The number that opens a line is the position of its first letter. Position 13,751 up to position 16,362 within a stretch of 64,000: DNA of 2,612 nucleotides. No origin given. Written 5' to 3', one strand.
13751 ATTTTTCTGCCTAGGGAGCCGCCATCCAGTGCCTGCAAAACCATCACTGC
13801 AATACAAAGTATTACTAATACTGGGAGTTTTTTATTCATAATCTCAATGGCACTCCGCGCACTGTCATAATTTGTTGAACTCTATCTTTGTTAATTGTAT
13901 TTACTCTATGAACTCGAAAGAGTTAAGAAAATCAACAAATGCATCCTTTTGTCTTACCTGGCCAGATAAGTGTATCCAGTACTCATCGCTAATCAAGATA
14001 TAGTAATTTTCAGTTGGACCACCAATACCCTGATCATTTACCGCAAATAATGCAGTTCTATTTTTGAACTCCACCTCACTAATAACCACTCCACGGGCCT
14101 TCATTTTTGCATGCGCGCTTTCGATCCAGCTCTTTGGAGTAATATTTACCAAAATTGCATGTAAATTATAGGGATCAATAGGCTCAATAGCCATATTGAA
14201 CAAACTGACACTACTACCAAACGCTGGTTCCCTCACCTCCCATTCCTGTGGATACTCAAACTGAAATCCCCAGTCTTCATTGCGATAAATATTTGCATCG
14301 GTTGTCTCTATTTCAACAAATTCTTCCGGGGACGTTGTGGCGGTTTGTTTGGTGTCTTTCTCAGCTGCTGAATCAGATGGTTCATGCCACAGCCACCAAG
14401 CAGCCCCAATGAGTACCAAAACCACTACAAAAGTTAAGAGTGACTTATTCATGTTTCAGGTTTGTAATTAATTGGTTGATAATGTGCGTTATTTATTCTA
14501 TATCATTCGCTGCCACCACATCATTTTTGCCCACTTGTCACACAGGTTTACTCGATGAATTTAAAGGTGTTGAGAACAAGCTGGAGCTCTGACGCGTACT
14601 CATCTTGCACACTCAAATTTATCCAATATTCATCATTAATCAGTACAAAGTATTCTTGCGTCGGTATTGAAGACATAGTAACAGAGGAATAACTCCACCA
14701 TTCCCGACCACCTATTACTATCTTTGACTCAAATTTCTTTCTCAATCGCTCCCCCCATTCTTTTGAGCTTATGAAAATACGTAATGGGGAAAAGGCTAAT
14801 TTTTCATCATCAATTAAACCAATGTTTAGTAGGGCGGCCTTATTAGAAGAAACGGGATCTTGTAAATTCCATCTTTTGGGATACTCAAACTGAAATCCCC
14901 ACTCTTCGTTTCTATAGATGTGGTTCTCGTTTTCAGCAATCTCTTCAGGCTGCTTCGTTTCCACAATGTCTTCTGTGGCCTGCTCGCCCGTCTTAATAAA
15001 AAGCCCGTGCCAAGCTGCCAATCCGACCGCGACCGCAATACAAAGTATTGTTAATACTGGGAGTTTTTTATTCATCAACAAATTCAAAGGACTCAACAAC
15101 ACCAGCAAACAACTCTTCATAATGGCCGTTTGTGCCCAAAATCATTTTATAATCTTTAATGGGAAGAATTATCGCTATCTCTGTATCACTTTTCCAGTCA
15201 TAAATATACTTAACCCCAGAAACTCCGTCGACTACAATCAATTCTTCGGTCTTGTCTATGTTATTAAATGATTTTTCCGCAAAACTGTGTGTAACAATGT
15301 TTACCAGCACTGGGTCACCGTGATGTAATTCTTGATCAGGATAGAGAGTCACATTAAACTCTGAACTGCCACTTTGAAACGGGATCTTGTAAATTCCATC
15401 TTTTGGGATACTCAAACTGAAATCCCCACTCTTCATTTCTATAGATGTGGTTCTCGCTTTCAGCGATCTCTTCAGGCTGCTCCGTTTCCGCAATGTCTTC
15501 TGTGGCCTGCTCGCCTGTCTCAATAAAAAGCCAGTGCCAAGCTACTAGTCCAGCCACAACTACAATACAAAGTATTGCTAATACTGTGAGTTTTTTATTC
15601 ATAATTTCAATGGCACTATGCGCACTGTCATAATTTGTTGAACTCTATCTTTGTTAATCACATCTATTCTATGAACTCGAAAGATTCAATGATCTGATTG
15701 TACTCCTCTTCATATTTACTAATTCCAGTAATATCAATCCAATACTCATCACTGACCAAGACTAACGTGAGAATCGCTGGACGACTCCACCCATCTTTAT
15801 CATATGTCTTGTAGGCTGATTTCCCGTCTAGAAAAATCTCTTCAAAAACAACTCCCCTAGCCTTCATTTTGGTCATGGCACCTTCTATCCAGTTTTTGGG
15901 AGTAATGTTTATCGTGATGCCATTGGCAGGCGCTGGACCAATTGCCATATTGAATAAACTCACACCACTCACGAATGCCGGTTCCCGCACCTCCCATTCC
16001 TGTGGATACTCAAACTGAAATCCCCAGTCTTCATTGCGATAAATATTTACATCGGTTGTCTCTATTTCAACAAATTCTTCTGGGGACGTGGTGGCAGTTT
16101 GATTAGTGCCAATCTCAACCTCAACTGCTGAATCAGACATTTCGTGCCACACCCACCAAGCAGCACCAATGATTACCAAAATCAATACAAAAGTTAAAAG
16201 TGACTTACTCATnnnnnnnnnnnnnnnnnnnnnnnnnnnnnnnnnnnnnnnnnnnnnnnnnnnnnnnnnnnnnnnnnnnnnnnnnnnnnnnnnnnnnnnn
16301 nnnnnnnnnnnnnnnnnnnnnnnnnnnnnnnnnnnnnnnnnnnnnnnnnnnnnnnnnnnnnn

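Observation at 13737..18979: Secreted NlpC/P60 beta-helix giant protein followed by a tandem array of paralogous small membrane-anchored proteins (effector-immunity-like locus)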

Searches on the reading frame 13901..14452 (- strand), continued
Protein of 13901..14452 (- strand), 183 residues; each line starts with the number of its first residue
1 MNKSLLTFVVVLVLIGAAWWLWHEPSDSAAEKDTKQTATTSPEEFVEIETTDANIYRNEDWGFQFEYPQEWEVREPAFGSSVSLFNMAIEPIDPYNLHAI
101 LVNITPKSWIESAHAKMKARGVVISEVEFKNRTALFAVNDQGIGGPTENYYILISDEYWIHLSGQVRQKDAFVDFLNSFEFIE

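Call 90: fold_search(model_id=the predicted structure, library=pdb)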
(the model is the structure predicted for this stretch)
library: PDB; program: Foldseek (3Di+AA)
matches with E <= 10: 945; with E <= 0.001: 12
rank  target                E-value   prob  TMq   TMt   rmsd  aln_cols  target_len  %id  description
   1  2xb3                  2.5e-05  1.00  0.45  0.51   5.1       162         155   10  The Structure of Cyanobacterial PsbP (released 2010-08-25)
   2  9grx_0                5.4e-05  1.00  0.42  0.47   5.5       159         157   12  NDH-PSI-LHCI supercomplex from S. oleracea (released 2025-02-12)
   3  4rth_A                9.3e-05  1.00  0.43  0.46   5.8       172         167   12  The crystal structure of PsbP from Zea mays (released 2015-03-11)
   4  4rth_B                2.1e-04  1.00  0.44  0.47   5.5       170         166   11  The crystal structure of PsbP from Zea mays (released 2015-03-11)
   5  2lnj_MODEL_1_A        2.2e-04  1.00  0.46  0.48   6.4       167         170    9  Solution Structure of Cyanobacterial PsbP (CyanoP) from Synechocystis sp. PCC 6803 (released 2012-06-06)
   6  9gnw_P                4.8e-04  1.00  0.45  0.45   5.5       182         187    9  Universal PSII assembly intermediate (released 2025-09-17)
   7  9i4t_P                5.6e-04  1.00  0.43  0.45   5.5       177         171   12  Photosystem II from Arabidopsis thaliana (released 2026-03-25)
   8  7pi0_P                5.6e-04  1.00  0.44  0.43   7.1       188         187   12  Unstacked compact Dunaliella PSII (released 2022-08-17)
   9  5zxa                  5.6e-04  1.00  0.37  0.41   6.8       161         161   10  Crystal structure of fibronectin-binding protein Apa mutant from Mycobacterium tuberculosis (released 2019-05-29)
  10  6kac_P                7.0e-04  1.00  0.41  0.41   5.8       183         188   11  Cryo-EM structure of the C2S2-type PSII-LHCII supercomplex from Chlamydomonas reihardtii (released 2019-10-23)
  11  8z9d_P                7.0e-04  1.00  0.42  0.42  17.6       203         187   10  cryo-EM structure of PSII-LHCII megacomplex from spinach (released 2024-11-13)
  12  5zx9                  9.1e-04  0.99  0.28  0.30  12.1       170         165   12  Crystal structure of apo form fibronectin-binding protein Apa from Mycobacterium tuberculosis (released 2019-05-29)
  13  4rti                  1.3e-03  1.00  0.41  0.42   5.9       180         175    9  The crystal structure of PsbP from Spinacia oleracea (released 2015-03-11)
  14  8bd3_F1               1.4e-03  1.00  0.42  0.41   5.8       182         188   10  Cryo-EM structure of the Photosystem II - LHCII supercomplex from Chlorella ohadi (released 2023-08-09)
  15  5xnl_P                2.0e-03  1.00  0.41  0.41   6.3       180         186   11  Structure of stacked C2S2M2-type PSII-LHCII supercomplex from Pisum sativum (released 2017-09-20)
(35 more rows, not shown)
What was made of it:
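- On PsbP/Mog1 fold; Pfam PsbP_2 (PF18933): The top 8 Foldseek hits are PsbP-family proteins, with E 2.5e-5 to 5.6e-4 (call 90).
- Foldseek agrees (call 90).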

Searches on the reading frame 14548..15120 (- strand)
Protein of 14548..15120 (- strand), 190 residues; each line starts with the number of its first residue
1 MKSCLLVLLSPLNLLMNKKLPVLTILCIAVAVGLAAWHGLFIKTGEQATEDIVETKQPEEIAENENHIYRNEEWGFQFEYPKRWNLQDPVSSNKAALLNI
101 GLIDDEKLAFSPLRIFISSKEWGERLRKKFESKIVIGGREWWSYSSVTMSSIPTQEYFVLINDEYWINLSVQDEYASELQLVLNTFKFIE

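Call 3: search_protein_families(library=pfam, proteins=[window:14548-15120:-], max_evalue=0.1)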
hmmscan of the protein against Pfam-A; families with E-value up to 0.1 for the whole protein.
window:14548-15120:- (190 aa): 1 family
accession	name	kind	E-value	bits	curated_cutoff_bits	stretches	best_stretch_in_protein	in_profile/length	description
PF18933.6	PsbP_2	-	7.3e-05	23.3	27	1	28-87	6-65/184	PsbP-like protein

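Call 8: search_protein_families(library=ncbifam, proteins=[window:14548-15120:-], max_evalue=0.1)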
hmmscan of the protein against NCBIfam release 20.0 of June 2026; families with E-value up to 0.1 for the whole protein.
window:14548-15120:- (190 aa): 0 families

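Call 55: search_protein_families(library=padloc, proteins=[window:14548-15075:-], max_evalue=0.1)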
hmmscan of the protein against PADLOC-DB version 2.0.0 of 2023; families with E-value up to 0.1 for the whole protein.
window:14548-15075:- (175 aa): 0 families

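Call 66: search_protein_families(library=phrogs, proteins=[window:14548-15075:-], max_evalue=0.01)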
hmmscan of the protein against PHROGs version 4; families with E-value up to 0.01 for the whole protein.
window:14548-15075:- (175 aa): 0 families

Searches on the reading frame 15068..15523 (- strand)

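Call 3: search_protein_families(library=pfam, proteins=[window:15068-15523:-], max_evalue=0.1)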
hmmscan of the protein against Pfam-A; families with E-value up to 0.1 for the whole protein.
window:15068-15523:- (151 aa): 1 family
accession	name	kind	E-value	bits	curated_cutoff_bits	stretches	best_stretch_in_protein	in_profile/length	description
PF13349.12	DUF4097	-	0.011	15.6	22.9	1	24-67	176-219/247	Toastrack DUF4097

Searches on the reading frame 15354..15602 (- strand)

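Call 3: search_protein_families(library=pfam, proteins=[window:15354-15602:-], max_evalue=0.1)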
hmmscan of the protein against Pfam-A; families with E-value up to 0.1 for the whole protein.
window:15354-15602:- (82 aa): 1 family
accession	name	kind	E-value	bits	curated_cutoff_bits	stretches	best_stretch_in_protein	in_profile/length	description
PF18933.6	PsbP_2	-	3.5e-06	27.6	27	1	10-71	3-64/184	PsbP-like protein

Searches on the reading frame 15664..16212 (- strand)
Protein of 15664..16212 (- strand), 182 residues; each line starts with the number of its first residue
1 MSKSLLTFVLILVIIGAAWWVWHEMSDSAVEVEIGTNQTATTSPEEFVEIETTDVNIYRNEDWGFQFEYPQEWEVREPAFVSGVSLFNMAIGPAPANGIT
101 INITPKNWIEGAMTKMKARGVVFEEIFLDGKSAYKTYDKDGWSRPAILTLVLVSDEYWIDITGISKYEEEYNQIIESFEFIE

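Call 3: search_protein_families(library=pfam, proteins=[window:15664-16212:-], max_evalue=0.1)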
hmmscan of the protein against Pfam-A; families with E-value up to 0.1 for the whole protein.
window:15664-16212:- (182 aa): 2 families
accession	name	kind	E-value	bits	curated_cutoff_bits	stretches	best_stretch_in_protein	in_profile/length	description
PF18933.6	PsbP_2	-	0.0007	20.1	27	1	37-76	26-65/184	PsbP-like protein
PF01789.22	PsbP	-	0.071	13.6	23.5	0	54-78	2-26/155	PsbP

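Call 8: search_protein_families(library=ncbifam, proteins=[window:15664-16212:-], max_evalue=0.1)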
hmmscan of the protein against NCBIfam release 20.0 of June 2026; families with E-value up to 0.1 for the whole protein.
window:15664-16212:- (182 aa): 2 families
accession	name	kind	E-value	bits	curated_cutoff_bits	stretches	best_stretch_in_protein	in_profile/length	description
TIGR03931.1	T7SS_Rv3446c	hypoth_equivalog_domain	0.038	14.3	47.6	1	9-77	8-79/194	type VII secretion-associated protein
NF005435.1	PRK07021.1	equivalog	0.07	13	131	1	6-62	14-71/157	flagellar basal body-associated protein FliL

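Call 9: find_homologous_proteins(query=window:15664-16212:-, max_evalue=0.001)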
Query window:15664-16212:- (182 aa): 10 proteins with E <= 0.001 among 44 candidates.
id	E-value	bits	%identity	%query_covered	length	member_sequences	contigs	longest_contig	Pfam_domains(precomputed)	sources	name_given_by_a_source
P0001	1.2e-116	405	100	100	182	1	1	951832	-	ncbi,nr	ncbi:MAG: hypothetical protein H6780_01205 [Candidatus Nomurabacteria bacterium]|nr:MAG: hypothetica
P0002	3.6e-115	400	98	100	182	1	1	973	-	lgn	-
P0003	4.6e-111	387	95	100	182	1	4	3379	-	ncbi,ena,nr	ncbi:hypothetical protein KC902_04415 [Candidatus Kaiserbacteria bacterium]|nr:hypothetical protein 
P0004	4.8e-82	292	75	95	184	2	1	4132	-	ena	-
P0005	9.0e-70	252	66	100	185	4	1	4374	-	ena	-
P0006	1.7e-53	199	51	100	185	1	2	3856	-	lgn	-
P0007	1.5e-36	144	44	100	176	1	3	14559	PF18933.7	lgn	-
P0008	2.9e-24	104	36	93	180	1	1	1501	-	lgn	-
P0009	1.0e-22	99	37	89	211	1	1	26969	-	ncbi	-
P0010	2.7e-21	94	35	99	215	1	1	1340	-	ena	-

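Call 13: find_encoding_contigs(protein=P0007, flank=8000, max_places=4)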
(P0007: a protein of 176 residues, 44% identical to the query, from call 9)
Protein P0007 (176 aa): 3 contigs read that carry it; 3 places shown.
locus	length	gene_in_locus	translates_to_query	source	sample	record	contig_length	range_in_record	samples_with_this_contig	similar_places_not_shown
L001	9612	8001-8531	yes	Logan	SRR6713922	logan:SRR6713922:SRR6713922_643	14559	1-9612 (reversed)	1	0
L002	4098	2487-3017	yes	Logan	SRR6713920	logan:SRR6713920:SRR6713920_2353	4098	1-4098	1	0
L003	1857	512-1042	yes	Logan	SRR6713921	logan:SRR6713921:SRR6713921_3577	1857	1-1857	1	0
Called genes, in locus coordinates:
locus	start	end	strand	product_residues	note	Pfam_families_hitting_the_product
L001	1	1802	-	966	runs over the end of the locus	-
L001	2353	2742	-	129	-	PF01741:MscL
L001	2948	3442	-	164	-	PF00293:NUDIX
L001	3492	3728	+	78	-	-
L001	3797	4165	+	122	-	-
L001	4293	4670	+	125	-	PF11969:DcpS_C, PF01230:HIT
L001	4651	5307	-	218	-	PF00485:PRK, PF02223:Thymidylate_kin (faint)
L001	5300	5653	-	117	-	PF09966:DUF2200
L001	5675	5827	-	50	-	-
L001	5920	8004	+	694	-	PF00877:NLPC_P60 (weak)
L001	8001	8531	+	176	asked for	PF18933:PsbP_2 (weak)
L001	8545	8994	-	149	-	PF00293:NUDIX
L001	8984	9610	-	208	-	?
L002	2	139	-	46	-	?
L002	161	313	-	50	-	-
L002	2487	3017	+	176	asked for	PF18933:PsbP_2 (weak)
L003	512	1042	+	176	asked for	PF18933:PsbP_2 (weak)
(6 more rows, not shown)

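Call 14: find_encoding_contigs(protein=P0009, flank=8000, max_places=4)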
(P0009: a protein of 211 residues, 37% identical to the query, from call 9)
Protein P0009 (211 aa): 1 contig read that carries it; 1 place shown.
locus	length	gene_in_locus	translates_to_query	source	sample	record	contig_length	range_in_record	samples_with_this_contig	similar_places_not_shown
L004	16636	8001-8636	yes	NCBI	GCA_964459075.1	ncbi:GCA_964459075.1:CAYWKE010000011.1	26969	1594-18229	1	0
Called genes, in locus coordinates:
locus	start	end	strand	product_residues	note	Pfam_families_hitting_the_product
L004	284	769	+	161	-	PF00588:SpoU_methylase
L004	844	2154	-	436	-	PF08245:Mur_ligase_M, PF02875:Mur_ligase_C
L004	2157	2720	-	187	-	PF01330:RuvA_N, PF14520:HHH_5, PF07499:RuvA_C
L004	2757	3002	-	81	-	-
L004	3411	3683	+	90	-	PF01649:Ribosomal_S20p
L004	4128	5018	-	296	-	PF01963:TraB_PrgY_gumN (faint)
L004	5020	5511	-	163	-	-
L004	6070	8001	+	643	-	PF00877:NLPC_P60 (weak)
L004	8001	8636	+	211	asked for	-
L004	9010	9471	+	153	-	PF01797:Y1_Tnp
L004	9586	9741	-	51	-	-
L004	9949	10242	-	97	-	PF18893:DUF5652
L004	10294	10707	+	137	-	PF03652:RuvX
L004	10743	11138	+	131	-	PF01588:tRNA_bind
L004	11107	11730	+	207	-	PF09335:VTT_dom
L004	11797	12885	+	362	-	PF11104:PilM_2, PF06723:MreB_Mbl (faint), PF14450:FtsA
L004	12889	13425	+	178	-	-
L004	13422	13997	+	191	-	-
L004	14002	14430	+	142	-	-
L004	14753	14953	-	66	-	-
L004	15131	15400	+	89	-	PF00708:Acylphosphatase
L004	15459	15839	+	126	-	-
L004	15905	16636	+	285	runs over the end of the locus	PF13489:Methyltransf_23, PF13649:Methyltransf_25, PF13847:Methyltransf_31 (weak), PF08241:Methyltransf_11, PF08242:Methyltransf_12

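Call 31: search_protein_families(library=pfam, proteins=[L001:5920-8001:+, L004:6070-7998:+], max_evalue=0.01)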
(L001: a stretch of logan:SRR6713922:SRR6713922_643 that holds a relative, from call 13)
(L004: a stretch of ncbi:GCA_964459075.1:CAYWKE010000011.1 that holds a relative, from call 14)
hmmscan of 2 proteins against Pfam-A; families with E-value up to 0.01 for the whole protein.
L001:5920-8001:+ (694 aa): 3 families
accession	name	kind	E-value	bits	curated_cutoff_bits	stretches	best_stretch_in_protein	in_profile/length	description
PF00877.26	NLPC_P60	-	6.4e-07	29.7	23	1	362-443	11-75/105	NlpC/P60 family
PF22888.1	FIMAH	-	0.00024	22.1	24.8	1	613-690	3-81/81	FIMAH domain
PF12671.13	Amidase_6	-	0.0045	17.5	23.2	0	384-447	69-134/163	Putative amidase domain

L004:6070-7998:+ (643 aa): 2 families
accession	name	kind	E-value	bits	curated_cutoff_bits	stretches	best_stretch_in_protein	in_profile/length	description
PF00877.26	NLPC_P60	-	7.2e-07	29.6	23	1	311-389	11-75/105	NlpC/P60 family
PF12671.13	Amidase_6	-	0.0014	19.2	23.2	1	324-402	69-144/163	Putative amidase domain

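Call 42: find_encoding_contigs(protein=P0003, flank=5000, max_places=4)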
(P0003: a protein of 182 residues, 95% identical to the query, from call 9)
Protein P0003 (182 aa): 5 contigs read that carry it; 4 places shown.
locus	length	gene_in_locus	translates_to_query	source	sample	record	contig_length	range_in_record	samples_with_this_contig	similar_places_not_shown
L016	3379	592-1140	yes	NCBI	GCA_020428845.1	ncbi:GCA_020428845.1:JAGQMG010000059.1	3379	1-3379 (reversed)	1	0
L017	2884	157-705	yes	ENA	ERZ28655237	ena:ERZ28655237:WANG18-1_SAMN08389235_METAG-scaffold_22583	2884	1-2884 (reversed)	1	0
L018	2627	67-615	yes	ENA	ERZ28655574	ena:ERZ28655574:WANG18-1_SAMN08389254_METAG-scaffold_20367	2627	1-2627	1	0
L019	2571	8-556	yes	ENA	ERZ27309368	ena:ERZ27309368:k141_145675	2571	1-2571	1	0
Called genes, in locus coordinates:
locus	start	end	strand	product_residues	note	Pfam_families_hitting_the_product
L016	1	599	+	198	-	?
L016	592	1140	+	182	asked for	-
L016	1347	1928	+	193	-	PF01066:CDP-OH_P_transf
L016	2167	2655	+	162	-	PF00466:Ribosomal_L10, PF27436:RL10_C (faint)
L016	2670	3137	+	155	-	PF16320:Ribosomal_L12_N, PF00542:Ribosomal_L12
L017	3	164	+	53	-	?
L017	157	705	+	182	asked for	-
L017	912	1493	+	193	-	PF01066:CDP-OH_P_transf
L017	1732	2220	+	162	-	PF00466:Ribosomal_L10, PF27436:RL10_C (faint)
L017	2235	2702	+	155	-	PF16320:Ribosomal_L12_N, PF00542:Ribosomal_L12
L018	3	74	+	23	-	?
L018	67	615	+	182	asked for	-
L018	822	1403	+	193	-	PF01066:CDP-OH_P_transf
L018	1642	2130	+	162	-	PF00466:Ribosomal_L10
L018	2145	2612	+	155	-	PF16320:Ribosomal_L12_N, PF00542:Ribosomal_L12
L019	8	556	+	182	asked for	-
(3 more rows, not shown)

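Call 43: find_encoding_contigs(protein=P0004, flank=5000, max_places=3)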
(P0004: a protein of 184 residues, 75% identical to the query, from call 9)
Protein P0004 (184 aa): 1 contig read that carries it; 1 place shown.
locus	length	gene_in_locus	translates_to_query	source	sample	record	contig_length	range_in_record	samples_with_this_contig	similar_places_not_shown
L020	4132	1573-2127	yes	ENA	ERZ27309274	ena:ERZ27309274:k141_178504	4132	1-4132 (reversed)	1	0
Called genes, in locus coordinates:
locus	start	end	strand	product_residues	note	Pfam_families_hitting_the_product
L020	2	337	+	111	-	?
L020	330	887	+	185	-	-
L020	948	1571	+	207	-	-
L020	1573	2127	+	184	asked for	-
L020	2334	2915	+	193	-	PF01066:CDP-OH_P_transf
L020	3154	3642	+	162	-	PF00466:Ribosomal_L10, PF27436:RL10_C (faint)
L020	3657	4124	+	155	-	PF16320:Ribosomal_L12_N, PF00542:Ribosomal_L12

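Call 44: find_encoding_contigs(protein=P0005, flank=5000, max_places=3)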
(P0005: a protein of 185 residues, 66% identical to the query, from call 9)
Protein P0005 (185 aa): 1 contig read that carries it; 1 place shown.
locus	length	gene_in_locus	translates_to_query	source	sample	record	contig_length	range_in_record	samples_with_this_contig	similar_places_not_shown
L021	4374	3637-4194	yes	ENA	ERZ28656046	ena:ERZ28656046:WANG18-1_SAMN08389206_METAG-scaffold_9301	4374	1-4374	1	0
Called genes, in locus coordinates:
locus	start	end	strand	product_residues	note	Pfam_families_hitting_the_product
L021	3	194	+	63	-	?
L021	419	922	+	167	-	PF07098:DUF1360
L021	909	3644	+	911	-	PF05048:NosD, PF13229:Beta_helix, PF00877:NLPC_P60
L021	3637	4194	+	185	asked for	-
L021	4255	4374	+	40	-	?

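Call 45: find_encoding_contigs(protein=P0006, flank=5000, max_places=3)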
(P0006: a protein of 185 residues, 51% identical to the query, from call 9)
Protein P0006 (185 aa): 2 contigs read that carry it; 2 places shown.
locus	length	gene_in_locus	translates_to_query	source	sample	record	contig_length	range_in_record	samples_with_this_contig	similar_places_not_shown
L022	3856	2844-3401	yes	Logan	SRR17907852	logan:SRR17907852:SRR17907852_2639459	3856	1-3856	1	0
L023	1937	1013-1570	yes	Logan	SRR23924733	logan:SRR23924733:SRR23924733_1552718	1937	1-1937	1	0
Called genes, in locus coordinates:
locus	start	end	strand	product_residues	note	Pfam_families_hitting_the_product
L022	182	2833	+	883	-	PF05048:NosD, PF13229:Beta_helix, PF00877:NLPC_P60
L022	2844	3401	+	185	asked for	-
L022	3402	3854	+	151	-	?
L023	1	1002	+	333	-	?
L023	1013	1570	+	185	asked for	-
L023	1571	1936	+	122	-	?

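Call 55: search_protein_families(library=padloc, proteins=[window:15664-16212:-], max_evalue=0.1)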
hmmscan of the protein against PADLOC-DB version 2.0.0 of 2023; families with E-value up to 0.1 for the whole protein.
window:15664-16212:- (182 aa): 0 families

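Call 66: search_protein_families(library=phrogs, proteins=[window:15664-16212:-], max_evalue=0.01)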
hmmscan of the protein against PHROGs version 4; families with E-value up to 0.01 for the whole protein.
window:15664-16212:- (182 aa): 0 families
